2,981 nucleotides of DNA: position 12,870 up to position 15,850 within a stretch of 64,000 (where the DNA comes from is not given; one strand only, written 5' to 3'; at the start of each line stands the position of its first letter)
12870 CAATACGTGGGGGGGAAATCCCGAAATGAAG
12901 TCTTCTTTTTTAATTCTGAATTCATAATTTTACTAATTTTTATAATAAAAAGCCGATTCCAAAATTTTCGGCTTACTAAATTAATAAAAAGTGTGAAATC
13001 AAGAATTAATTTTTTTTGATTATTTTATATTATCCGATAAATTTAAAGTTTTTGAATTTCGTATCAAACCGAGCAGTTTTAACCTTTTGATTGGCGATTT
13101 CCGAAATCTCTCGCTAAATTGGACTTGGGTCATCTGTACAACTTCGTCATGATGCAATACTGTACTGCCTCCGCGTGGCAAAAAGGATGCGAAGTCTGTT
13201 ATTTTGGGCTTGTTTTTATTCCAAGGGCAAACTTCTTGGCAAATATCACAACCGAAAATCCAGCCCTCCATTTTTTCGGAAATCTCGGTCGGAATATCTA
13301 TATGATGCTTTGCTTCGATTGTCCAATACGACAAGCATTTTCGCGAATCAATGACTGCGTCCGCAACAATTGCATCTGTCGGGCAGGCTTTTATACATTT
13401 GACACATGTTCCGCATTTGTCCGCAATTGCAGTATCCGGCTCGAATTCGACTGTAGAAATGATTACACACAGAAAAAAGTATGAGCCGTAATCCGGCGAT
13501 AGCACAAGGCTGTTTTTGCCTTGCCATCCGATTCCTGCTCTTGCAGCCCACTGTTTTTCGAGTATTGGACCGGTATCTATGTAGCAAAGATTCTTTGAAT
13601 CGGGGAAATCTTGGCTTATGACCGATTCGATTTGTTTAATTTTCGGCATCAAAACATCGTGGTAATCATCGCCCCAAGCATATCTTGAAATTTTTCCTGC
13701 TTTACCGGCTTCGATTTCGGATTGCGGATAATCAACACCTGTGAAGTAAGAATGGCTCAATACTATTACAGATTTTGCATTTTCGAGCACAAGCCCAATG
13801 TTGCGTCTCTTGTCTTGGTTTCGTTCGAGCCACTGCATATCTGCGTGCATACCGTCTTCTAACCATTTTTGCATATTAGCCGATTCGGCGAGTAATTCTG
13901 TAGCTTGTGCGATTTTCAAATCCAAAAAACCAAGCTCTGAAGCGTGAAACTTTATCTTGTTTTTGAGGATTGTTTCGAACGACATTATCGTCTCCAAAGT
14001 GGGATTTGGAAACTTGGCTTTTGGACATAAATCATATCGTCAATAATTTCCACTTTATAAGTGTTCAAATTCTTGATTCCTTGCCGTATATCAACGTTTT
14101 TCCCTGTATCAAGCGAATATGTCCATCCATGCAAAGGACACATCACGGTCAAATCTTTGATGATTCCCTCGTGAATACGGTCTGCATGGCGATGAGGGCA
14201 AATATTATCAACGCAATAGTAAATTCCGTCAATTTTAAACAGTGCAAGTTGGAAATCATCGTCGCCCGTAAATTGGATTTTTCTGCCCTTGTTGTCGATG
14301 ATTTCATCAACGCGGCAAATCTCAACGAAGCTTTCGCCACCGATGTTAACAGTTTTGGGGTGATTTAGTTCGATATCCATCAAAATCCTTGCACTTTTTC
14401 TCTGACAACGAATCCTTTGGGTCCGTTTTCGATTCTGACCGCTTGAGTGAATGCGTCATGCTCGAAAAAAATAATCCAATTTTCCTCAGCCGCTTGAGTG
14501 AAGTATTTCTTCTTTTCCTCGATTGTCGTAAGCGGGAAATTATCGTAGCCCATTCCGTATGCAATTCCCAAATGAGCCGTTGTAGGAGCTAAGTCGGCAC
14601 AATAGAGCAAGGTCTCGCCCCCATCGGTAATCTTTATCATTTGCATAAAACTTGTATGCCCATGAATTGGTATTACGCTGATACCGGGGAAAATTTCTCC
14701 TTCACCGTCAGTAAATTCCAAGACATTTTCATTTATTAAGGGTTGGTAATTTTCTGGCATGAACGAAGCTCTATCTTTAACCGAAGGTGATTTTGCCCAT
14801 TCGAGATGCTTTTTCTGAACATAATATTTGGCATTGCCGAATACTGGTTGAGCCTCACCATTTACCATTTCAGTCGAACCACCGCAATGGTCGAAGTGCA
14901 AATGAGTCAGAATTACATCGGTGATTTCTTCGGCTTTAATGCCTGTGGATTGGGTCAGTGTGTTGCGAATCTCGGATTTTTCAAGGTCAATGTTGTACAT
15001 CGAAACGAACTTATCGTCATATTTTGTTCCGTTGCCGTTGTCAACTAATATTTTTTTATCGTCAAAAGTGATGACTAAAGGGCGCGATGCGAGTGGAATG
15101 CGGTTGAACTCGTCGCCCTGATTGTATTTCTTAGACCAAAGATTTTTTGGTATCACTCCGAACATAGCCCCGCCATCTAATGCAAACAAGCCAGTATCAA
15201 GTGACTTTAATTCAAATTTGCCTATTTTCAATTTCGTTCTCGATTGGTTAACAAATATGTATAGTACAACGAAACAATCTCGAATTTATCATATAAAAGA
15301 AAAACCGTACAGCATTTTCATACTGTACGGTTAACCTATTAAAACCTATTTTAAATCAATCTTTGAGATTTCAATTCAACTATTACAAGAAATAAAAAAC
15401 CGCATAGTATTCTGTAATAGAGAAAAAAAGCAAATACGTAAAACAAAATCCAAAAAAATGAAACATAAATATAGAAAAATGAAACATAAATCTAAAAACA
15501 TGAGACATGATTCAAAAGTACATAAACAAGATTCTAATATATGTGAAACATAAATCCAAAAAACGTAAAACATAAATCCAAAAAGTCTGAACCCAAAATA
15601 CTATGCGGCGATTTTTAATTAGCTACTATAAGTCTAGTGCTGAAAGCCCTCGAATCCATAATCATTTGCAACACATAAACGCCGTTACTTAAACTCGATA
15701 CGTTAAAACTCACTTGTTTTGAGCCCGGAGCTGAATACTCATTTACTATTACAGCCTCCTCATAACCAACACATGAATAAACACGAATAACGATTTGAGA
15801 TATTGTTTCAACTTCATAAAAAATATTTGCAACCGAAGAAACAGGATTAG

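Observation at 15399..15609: Array of seven ~21-bp direct repeats bracketed by a 12-bp perfect inverted repeat, in the 3' UTR of a T9SS cargo gene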

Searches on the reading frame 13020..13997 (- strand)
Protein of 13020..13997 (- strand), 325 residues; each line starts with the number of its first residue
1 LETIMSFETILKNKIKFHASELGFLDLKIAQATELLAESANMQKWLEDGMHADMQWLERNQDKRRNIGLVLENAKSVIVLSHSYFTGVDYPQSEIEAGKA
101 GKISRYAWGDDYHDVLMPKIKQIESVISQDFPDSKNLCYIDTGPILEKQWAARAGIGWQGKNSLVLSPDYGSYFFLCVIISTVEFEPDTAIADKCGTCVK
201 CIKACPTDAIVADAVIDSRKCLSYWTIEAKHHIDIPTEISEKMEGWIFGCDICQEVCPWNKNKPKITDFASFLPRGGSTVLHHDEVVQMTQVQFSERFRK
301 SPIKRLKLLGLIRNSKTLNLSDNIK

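Call 9: search_protein_families(library=pfam, proteins=[window:13020-13997:-])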
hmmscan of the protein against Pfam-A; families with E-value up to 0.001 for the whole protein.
window:13020-13997:- (325 aa): 6 families
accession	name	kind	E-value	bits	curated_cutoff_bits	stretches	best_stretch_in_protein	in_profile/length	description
PF13484.11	Fer4_16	-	2.3e-20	73.5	30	1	194-260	1-66/66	4Fe-4S double cluster binding domain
PF08331.15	QueG_DUF1730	-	6.7e-17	61.6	25.1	1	64-142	1-77/77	Epoxyqueuosine reductase QueG, DUF1730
PF13237.11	Fer4_10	-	1.9e-05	24.9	25.5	0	192-210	6-26/53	4Fe-4S dicluster domain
PF13187.11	Fer4_9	-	6.7e-05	23.3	27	0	191-210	34-52/52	4Fe-4S dicluster domain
PF12838.12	Fer4_7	-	0.00026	21.8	27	1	194-260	1-51/52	4Fe-4S dicluster domain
PF25160.1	LdpA_Fe-S-bd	-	0.00051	20.2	27.6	0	191-212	24-45/49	LdpA Fe-S cluster-binding domain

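Call 73: search_protein_families(library=padloc, proteins=[window:13020-13997:-], max_evalue=0.01)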
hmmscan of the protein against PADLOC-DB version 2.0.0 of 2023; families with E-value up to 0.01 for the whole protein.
window:13020-13997:- (325 aa): 0 families

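Call 74: search_protein_families(library=ncbifam, proteins=[window:13020-13997:-], max_evalue=0.001)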
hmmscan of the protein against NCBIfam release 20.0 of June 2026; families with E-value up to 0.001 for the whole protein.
window:13020-13997:- (325 aa): 3 families
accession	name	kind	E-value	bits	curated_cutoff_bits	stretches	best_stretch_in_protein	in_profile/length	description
TIGR00276.1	TIGR00276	equivalog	8.3e-90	301.2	200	1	15-314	1-297/337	tRNA epoxyqueuosine(34) reductase QueG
TIGR02486.1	RDH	subfamily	2.7e-11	43.9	160.35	1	150-263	156-281/314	reductive dehalogenase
TIGR02060.1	aprB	equivalog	0.00033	20.5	135.65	0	192-217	44-69/132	adenylyl-sulfate reductase subunit beta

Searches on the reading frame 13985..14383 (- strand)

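Call 73: search_protein_families(library=padloc, proteins=[window:13985-14383:-], max_evalue=0.01)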
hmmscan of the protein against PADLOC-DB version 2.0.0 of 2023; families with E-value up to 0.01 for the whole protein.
window:13985-14383:- (132 aa): 0 families

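Call 74: search_protein_families(library=ncbifam, proteins=[window:13985-14383:-], max_evalue=0.001)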
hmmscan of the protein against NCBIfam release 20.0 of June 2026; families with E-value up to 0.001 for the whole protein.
window:13985-14383:- (132 aa): 8 families
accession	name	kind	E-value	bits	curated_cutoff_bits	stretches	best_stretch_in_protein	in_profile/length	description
TIGR02378.1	nirD_assim_sml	equivalog_domain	6.8e-19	68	74.65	1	20-121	3-104/105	nitrite reductase small subunit NirD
NF042948.2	3PPDioc_HcaC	equivalog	1e-16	61.1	150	1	20-121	4-101/105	3-phenylpropionate/cinnamic acid dioxygenase ferredoxin subunit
NF007422.0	PRK09965.1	equivalog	2.8e-16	59.5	113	1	20-122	4-100/106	bifunctional 3-phenylpropionate/cinnamic acid dioxygenase ferredoxin subunit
TIGR02377.1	MocE_fam_FeS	subfamily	1.4e-11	44.3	136.15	1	19-121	2-100/101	MocE family 2Fe-2S type ferredoxin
NF041683.1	ant_diox_AndAb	equivalog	6e-11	42.5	150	1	21-121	4-99/100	anthranilate 1,2-dioxygenase ferredoxin subunit AndAb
NF052579.1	BetMthstMoxSdmAMthl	equivalog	1.2e-06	27.8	600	1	25-103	24-98/351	4beta-methylsterol monooxygenase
NF007066.0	PRK09511.1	equivalog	6.3e-05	23.2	135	1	19-121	4-107/108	nitrite reductase small subunit NirD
NF041174.1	SDX_Thmprot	equivalog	0.00036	20.7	170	1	33-98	15-78/109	sulredoxin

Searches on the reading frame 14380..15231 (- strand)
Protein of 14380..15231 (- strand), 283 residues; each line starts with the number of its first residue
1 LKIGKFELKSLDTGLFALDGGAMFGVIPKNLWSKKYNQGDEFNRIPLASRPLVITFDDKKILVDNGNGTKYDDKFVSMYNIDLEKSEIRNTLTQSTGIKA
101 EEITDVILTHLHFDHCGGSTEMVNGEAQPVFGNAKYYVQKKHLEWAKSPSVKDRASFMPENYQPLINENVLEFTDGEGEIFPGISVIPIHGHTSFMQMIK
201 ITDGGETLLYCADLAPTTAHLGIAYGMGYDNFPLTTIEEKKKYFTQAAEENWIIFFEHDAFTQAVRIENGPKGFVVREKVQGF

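Call 9: search_protein_families(library=pfam, proteins=[window:14380-15231:-])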
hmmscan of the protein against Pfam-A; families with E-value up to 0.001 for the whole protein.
window:14380-15231:- (283 aa): 2 families
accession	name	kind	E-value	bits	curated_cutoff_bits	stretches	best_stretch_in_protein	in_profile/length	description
PF00753.33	Lactamase_B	-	1.1e-17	65.1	22.7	1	53-221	10-157/196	Metallo-beta-lactamase superfamily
PF12706.13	Lactamase_B_2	-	3.8e-06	27.1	27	1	99-222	27-151/200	Beta-lactamase superfamily domain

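Call 36: find_homologous_proteins(query=window:14380-15231:-, max_evalue=1e-60)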
Query window:14380-15231:- (283 aa): 5291 proteins with E <= 1e-60 among 8000 candidates; the best 120 are listed.
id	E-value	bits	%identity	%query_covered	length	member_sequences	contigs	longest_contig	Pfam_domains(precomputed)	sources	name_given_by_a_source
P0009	9.1e-180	614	93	100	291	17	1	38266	PF12706.14,PF23023.2,PF00753.34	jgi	-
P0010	7.4e-155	533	78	100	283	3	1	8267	PF00753.34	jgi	-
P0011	4.2e-152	524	78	100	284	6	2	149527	PF12706.14,PF23023.2,PF00753.34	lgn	-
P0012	4.0e-120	419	63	99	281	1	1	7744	PF00753.34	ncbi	-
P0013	1.4e-119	417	63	99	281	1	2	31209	PF23023.2,PF00753.34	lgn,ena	-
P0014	4.5e-117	409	62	99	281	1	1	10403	PF00753.34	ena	-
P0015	5.9e-116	405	61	99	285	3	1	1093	PF12706.14,PF23023.2,PF00753.34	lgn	-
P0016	1.6e-115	404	61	99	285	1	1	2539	PF23023.2,PF00753.34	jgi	jgi:glyoxylase-like metal-dependent hydrolase (beta-lactamase superfamily II)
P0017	2.2e-115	403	62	99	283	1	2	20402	PF23023.2,PF00753.34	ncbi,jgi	jgi:glyoxylase-like metal-dependent hydrolase (beta-lactamase superfamily II)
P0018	3.7e-115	402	62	99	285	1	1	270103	PF00753.34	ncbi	-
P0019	4.4e-115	402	60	99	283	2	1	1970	PF12706.14,PF23023.2,PF00753.34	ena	-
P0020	6.7e-115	401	60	99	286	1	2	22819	PF23023.2,PF00753.34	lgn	-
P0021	3.2e-114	399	62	99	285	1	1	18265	PF00753.34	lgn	-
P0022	5.8e-114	398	61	99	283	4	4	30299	PF12706.14,PF23023.2,PF00753.34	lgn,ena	-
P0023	2.2e-113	397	61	99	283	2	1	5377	PF23023.2,PF00753.34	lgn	-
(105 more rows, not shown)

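Call 53: find_encoding_contigs(protein=P0011, flank=2500, max_places=2)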
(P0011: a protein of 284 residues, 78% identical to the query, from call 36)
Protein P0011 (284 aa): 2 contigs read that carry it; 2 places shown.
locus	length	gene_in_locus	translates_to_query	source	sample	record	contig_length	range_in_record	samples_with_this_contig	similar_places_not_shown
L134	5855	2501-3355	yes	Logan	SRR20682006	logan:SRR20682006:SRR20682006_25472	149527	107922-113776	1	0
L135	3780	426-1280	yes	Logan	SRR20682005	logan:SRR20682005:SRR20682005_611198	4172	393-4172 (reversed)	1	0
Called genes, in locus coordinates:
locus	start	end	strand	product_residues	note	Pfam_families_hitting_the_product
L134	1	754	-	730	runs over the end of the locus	PF13623:SurA_N_2, PF13624:SurA_N_3, PF13145:Rotamase_2, PF13616:Rotamase_3, PF00639:Rotamase, PF13145:Rotamase_2 (weak)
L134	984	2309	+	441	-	PF18962:Por_Secre_tail (weak)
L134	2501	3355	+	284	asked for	PF00753:Lactamase_B, PF23023:Anti-Pycsar_Apyc1 (faint), PF12706:Lactamase_B_2 (weak)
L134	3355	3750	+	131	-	PF00355:Rieske, PF13806:Rieske_2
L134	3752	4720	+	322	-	PF08331:QueG_DUF1730, PF13187:Fer4_9 (faint), PF25160:LdpA_Fe-S-bd (faint), PF00037:Fer4 (faint), PF13237:Fer4_10 (faint), PF13484:Fer4_16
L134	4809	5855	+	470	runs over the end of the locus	PF07690:MFS_1, PF00854:PTR2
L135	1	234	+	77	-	?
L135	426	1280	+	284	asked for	PF00753:Lactamase_B, PF23023:Anti-Pycsar_Apyc1 (faint), PF12706:Lactamase_B_2 (weak)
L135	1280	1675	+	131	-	PF00355:Rieske, PF13806:Rieske_2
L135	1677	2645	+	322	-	PF08331:QueG_DUF1730, PF13187:Fer4_9 (faint), PF25160:LdpA_Fe-S-bd (faint), PF00037:Fer4 (faint), PF13237:Fer4_10 (faint), PF13484:Fer4_16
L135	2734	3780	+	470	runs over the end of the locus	PF07690:MFS_1, PF00854:PTR2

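Call 54: find_encoding_contigs(protein=P0013, flank=2500, max_places=1)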
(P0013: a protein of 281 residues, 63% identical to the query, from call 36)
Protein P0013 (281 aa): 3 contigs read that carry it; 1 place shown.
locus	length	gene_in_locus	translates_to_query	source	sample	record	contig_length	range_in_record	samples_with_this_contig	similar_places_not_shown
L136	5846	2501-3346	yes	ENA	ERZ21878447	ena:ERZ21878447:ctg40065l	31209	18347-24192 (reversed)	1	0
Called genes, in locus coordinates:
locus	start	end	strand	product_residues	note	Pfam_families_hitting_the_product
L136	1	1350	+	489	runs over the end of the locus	PF01565:FAD_binding_4, PF02913:FAD-oxidase_C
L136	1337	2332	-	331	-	PF00512:HisKA (weak), PF02518:HATPase_c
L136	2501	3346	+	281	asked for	PF00753:Lactamase_B, PF23023:Anti-Pycsar_Apyc1 (faint)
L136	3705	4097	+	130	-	PF00355:Rieske, PF13806:Rieske_2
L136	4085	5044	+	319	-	PF08331:QueG_DUF1730, PF13187:Fer4_9 (faint), PF13484:Fer4_16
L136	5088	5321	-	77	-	-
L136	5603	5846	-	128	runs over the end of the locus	PF01850:PIN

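Call 55: find_encoding_contigs(protein=P0009, flank=2500, max_places=3)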
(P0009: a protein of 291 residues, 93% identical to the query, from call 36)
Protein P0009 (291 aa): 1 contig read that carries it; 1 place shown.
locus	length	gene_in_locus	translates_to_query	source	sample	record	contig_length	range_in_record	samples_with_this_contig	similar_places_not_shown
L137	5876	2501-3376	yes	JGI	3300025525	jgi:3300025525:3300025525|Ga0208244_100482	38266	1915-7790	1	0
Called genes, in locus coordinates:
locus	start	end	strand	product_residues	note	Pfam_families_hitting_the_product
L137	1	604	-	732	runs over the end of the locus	PF13623:SurA_N_2, PF13624:SurA_N_3, PF13145:Rotamase_2, PF13616:Rotamase_3, PF00639:Rotamase, PF13145:Rotamase_2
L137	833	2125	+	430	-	PF18962:Por_Secre_tail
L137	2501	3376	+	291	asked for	PF00753:Lactamase_B, PF23023:Anti-Pycsar_Apyc1 (faint), PF12706:Lactamase_B_2 (weak)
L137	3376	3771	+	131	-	PF00355:Rieske, PF13806:Rieske_2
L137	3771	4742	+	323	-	PF08331:QueG_DUF1730, PF13237:Fer4_10 (faint), PF13484:Fer4_16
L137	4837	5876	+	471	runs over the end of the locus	PF07690:MFS_1, PF00854:PTR2 (weak)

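Call 73: search_protein_families(library=padloc, proteins=[window:14380-15231:-], max_evalue=0.01)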
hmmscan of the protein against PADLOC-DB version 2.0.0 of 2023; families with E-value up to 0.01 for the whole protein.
window:14380-15231:- (283 aa): 1 family
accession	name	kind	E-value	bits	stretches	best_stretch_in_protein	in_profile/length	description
PDLC03854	LmuA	-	1.4e-05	22.4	1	58-128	26-82/345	-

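Call 74: search_protein_families(library=ncbifam, proteins=[window:14380-15231:-], max_evalue=0.001)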
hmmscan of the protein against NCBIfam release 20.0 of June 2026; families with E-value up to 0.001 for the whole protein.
window:14380-15231:- (283 aa): 11 families
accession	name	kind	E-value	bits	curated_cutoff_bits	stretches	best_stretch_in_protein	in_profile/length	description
NF047919.1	lactonase_YtnP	equivalog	7.1e-64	215.6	425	1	2-269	1-264/274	YtnP family quorum-quenching lactonase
NF047979.1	lactonase_AidB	equivalog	3.2e-18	66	360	1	2-259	5-253/271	AidB family quorum-quenching N-acyl homoserine lactonase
NF047925.1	pyridox_lacton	equivalog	2.9e-13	50.2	325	1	12-260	3-254/268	4-pyridoxolactonase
NF045699.1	AHLLactAiiA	equivalog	1.9e-12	46.9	375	1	67-263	64-240/251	quorum-quenching N-acyl homoserine lactonase AiiA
NF045700.1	AHLLactAttM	equivalog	2e-09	37.4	390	1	54-221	38-208/257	AttM family quorum-quenching N-acyl homoserine lactonase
NF041257.1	GntH_guanitoxin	equivalog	2.9e-06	26.4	333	1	61-126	34-91/374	guanitoxin biosynthesis MBL fold metallo-hydrolase GntH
TIGR03413.1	GSH_gloB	equivalog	8.3e-05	22.1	200.8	1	99-140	40-81/248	hydroxyacylglutathione hydrolase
NF058524.1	6A-MBL_enzyme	equivalog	0.00011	21.5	220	1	54-123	13-77/346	anti-phage 6A-MBL system MBL-fold protein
NF047976.1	lactonase_AhlS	equivalog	0.00023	20.4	475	1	8-119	5-120/276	AhlS family quorum-quenching N-acyl homoserine lactonase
NF012229.1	bla_class_B_core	domain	0.00041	20.5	100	1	87-157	40-107/139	metallo-beta-lactamase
NF001911.0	PRK00685.1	equivalog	0.00077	19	144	0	96-135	34-73/228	metal-dependent hydrolase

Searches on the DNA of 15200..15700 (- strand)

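Call 42: search_rna_families(source=window, start=15200, end=15700, threshold=evalue, max_evalue=10)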
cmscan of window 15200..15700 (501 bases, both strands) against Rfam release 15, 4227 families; matches with E-value up to 10: 5.
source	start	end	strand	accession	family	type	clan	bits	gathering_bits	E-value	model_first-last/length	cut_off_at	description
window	15293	15382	-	RF04312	trpB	Cis-reg;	-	22.9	59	0.75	1-107/107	no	trpB ncRNA motif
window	15315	15396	-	RF01586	snoR09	Gene; snRNA; snoRNA; CD-box;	-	21.9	50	1.1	1-84/84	no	small nucleolar RNA snoR09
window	15284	15334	-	RF01096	PK-HAV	Cis-reg;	-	20.9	50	4.9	1-56/56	no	HepA virus 3'-terminal pseudoknot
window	15288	15366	-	RF02732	JA04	Gene; sRNA;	-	19.1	81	3.8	1-81/81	no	Aggregatibacter sRNA JA04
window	15517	15670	-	RF02188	ST7-OT4_2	Gene; lncRNA;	-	12.7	55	7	1-172/172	no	ST7 overlapping transcript 4 conserved region 2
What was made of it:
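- On Any curated RNA family (Rfam 15): The best match at E<=10 is 22.9 bits against a cut-off of 59, and it lies on the second terminator (call 42).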

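Call 60: search_dna_similar(query=window:15369-15650:-, collection=plasmids, mode=distant, max_evalue=0.01, max_rows=10)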
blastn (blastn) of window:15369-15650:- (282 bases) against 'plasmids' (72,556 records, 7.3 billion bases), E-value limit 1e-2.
No match.
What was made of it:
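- On Plasmid/replicon iterons: No plasmid match (call 60).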

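Call 61: search_dna_similar(query=window:15369-15650:-, collection=phages, mode=distant, max_evalue=0.01, max_rows=10)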
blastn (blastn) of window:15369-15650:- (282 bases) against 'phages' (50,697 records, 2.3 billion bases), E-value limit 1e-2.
Records with a match: 2; places in all: 2; records where one place covers at least 80% of the query: 0.
Best place of each record, by identity: 80-90% 2.
By first word of the organism name: Salmonella 2.
By host as written in the record: Salmonella enterica subsp. enterica serovar Typhi 2.
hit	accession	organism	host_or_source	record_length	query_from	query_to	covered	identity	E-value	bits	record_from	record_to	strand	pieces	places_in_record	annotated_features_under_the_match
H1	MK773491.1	Salmonella phage 7t3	Salmonella enterica subsp. enterica ...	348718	100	142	15%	84.8%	6e-3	46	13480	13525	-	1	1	hypothetical protein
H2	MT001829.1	Salmonella phage SE_PL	Salmonella enterica subsp. enterica ...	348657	100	142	15%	84.8%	6e-3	46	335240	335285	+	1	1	HNH homing endonuclease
